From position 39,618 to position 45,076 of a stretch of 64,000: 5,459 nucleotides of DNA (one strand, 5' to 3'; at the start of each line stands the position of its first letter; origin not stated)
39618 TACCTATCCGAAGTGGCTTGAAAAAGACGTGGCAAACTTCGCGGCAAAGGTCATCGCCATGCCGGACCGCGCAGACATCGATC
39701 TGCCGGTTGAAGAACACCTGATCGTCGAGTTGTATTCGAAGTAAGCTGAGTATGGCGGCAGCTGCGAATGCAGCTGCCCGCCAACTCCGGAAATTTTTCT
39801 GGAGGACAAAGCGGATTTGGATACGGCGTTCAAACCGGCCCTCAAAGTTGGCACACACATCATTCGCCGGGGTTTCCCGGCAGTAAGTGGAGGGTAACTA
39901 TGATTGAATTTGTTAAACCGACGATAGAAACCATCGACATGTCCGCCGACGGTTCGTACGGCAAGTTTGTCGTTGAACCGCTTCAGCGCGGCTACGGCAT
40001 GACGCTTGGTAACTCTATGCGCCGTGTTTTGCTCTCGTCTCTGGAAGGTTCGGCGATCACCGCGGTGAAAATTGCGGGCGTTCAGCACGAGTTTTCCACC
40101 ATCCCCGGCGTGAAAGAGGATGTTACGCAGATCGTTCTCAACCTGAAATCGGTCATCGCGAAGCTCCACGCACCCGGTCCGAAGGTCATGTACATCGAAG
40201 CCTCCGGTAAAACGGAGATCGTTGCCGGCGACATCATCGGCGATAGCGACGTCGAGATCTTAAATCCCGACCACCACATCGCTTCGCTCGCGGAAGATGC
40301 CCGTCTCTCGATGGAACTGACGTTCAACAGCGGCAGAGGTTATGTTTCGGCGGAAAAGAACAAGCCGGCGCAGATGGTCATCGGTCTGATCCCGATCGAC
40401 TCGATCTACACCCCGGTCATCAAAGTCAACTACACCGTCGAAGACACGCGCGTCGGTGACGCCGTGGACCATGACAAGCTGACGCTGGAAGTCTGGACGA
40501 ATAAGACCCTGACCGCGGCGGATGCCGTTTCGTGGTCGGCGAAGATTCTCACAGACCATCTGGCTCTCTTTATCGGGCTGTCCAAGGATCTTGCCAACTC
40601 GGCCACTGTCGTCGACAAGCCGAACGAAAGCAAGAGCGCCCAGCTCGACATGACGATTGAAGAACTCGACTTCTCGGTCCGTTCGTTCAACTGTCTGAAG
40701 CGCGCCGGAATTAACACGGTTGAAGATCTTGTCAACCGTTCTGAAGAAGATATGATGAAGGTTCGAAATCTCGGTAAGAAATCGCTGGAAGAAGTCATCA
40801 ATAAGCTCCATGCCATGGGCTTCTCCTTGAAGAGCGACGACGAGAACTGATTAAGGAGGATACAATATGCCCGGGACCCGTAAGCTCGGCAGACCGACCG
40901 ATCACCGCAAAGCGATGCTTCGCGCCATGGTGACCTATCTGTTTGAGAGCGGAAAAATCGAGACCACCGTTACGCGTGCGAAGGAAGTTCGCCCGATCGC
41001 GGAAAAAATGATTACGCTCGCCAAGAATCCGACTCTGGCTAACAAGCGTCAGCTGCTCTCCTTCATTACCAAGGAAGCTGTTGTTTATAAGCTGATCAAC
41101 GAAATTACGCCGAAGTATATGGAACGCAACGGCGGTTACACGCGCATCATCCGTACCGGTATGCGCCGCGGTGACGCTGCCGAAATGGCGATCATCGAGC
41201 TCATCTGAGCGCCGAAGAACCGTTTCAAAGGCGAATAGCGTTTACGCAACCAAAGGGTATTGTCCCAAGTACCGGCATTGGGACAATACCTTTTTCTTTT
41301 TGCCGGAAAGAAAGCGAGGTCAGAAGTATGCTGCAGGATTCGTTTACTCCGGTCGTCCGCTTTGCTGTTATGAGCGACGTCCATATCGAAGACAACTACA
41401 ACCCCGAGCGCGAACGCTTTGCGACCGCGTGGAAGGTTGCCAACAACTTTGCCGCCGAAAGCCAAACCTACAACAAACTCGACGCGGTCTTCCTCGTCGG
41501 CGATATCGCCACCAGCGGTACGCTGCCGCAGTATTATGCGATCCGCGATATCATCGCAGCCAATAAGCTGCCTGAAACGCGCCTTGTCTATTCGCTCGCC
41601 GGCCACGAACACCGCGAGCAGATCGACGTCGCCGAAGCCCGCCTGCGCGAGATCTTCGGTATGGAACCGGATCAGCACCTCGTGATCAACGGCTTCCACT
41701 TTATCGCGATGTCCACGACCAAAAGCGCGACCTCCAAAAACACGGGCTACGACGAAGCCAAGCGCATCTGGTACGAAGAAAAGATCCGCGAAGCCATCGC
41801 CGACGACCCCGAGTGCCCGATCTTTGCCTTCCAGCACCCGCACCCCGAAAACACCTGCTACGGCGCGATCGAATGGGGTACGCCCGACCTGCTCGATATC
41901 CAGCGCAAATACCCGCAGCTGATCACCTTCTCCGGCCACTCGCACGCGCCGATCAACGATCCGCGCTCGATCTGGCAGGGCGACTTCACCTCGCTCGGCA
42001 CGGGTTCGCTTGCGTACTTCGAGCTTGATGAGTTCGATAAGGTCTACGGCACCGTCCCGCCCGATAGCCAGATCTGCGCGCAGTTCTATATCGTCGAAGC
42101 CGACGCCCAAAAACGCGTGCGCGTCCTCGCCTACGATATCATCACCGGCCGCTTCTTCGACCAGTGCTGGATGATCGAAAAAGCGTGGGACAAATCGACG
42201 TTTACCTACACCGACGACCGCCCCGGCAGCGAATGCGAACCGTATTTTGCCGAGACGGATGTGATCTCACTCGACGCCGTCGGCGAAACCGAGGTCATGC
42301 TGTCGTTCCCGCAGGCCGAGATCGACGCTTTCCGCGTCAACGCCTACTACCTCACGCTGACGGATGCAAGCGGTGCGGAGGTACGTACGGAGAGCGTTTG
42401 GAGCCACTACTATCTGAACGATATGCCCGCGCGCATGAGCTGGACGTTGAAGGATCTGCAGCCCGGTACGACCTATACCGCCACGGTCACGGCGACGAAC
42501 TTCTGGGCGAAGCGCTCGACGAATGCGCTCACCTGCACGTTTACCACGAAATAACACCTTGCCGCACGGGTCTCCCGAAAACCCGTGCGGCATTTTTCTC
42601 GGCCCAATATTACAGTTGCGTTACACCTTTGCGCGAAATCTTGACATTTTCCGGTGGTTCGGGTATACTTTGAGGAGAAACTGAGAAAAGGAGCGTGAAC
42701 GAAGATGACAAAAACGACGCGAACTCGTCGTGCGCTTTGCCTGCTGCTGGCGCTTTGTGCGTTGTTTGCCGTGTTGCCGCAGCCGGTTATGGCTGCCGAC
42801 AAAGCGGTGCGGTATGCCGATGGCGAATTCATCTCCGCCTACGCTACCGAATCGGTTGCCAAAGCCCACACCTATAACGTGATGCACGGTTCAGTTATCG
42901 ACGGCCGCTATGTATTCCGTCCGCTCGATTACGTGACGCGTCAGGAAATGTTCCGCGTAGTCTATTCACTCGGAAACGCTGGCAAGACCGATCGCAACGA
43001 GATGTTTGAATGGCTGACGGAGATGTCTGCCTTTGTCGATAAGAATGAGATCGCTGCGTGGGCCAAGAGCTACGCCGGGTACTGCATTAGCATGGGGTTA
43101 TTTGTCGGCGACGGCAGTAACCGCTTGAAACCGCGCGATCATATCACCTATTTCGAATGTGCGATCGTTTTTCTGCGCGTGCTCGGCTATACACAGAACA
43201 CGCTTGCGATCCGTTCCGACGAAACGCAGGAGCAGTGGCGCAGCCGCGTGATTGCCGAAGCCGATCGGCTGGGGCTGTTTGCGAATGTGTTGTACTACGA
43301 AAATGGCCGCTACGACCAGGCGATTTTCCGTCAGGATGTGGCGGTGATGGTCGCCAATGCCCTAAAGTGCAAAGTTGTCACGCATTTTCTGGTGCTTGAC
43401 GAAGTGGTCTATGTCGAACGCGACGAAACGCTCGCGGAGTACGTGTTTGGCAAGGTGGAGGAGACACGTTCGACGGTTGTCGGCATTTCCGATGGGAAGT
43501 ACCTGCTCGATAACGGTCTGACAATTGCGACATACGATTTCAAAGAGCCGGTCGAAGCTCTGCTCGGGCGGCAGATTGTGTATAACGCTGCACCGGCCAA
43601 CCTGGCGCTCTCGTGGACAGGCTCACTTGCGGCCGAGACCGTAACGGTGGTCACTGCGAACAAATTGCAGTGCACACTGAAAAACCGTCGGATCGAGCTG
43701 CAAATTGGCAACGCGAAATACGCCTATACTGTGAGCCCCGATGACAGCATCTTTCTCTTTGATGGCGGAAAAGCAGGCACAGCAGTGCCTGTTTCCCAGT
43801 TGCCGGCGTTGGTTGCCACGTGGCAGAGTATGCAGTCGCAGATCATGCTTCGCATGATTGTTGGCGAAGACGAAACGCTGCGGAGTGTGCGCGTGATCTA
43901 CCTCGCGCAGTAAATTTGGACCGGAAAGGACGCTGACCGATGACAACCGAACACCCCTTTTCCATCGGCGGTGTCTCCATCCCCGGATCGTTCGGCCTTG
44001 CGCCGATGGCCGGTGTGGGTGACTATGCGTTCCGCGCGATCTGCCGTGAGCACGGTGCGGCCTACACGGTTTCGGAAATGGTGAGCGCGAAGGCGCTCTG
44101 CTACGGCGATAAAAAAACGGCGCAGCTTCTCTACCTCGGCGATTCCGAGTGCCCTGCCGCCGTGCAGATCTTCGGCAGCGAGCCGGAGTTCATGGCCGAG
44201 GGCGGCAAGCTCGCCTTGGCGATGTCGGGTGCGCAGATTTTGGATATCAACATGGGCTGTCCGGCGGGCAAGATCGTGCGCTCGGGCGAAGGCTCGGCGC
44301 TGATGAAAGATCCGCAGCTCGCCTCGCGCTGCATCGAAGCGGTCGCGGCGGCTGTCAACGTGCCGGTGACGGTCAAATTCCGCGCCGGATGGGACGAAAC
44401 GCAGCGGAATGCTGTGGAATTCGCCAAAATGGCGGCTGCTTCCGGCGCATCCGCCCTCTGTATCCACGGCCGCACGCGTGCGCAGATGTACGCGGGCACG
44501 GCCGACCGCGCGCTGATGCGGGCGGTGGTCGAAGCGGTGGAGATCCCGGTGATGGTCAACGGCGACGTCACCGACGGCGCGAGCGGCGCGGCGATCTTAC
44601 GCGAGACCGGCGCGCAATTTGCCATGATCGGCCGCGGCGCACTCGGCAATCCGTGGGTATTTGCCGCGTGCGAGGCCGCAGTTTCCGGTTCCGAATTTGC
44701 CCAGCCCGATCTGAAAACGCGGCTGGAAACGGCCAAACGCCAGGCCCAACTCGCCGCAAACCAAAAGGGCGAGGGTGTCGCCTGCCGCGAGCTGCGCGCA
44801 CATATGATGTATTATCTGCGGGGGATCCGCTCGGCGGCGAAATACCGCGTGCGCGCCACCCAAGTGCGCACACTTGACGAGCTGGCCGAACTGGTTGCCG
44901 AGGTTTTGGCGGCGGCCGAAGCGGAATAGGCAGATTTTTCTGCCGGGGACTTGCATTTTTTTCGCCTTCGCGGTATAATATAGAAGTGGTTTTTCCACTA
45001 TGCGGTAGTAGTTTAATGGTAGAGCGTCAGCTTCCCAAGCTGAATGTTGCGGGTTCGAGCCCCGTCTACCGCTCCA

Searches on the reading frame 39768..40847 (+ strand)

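Call 45: search_protein_families(library=pfam, proteins=[window:39768-40847:+], max_evalue=0.0001)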
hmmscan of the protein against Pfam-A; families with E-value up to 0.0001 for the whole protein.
window:39768-40847:+ (360 aa): 3 families
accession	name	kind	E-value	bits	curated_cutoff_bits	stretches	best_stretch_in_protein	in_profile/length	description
PF01000.31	RNA_pol_A_bac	-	1.9e-34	118.8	33.9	1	100-215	1-119/119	RNA polymerase Rpb3/RpoA insert domain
PF03118.21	RNA_pol_A_CTD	-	7.6e-29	99.7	23.8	1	286-348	4-66/67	Bacterial RNA polymerase, alpha chain C terminal domain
PF01193.29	RNA_pol_L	-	1.8e-20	72.9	24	1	70-265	1-74/74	RNA polymerase Rpb3/Rpb11 dimerisation domain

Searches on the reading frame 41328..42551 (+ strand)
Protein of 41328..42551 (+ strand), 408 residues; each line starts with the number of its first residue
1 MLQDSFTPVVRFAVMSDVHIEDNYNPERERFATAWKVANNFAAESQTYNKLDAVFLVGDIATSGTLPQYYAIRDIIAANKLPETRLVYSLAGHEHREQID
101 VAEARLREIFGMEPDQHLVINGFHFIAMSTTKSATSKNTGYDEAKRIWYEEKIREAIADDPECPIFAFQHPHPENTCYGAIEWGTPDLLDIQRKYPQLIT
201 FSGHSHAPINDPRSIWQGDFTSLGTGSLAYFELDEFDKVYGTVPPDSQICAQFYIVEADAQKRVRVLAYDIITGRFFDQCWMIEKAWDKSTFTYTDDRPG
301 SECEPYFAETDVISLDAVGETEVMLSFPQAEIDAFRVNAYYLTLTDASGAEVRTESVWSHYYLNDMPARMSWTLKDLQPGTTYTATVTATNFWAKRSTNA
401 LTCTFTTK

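Call 45: search_protein_families(library=pfam, proteins=[window:41328-42551:+], max_evalue=0.0001)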
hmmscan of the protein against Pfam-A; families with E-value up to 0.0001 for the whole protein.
window:41328-42551:+ (408 aa): 1 family
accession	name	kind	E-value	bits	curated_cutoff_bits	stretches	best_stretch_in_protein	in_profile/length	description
PF00149.33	Metallophos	-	2.2e-06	28.7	21.5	1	11-208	2-191/191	Calcineurin-like phosphoesterase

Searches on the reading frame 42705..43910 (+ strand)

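Call 45: search_protein_families(library=pfam, proteins=[window:42705-43910:+], max_evalue=0.0001)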
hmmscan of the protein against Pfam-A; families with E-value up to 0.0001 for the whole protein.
window:42705-43910:+ (402 aa): 1 family
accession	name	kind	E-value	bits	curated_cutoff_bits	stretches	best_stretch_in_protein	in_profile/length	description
PF00395.25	SLH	-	9.9e-11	41.9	20.8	1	110-151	2-42/44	S-layer homology domain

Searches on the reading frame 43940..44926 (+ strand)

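Call 45: search_protein_families(library=pfam, proteins=[window:43940-44926:+], max_evalue=0.0001)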
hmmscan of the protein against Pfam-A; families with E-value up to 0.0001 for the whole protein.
window:43940-44926:+ (329 aa): 1 family
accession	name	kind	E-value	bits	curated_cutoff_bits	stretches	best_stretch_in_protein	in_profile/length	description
PF01207.24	Dus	-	1e-84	284.7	20.4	1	20-321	2-305/311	Dihydrouridine synthase (Dus)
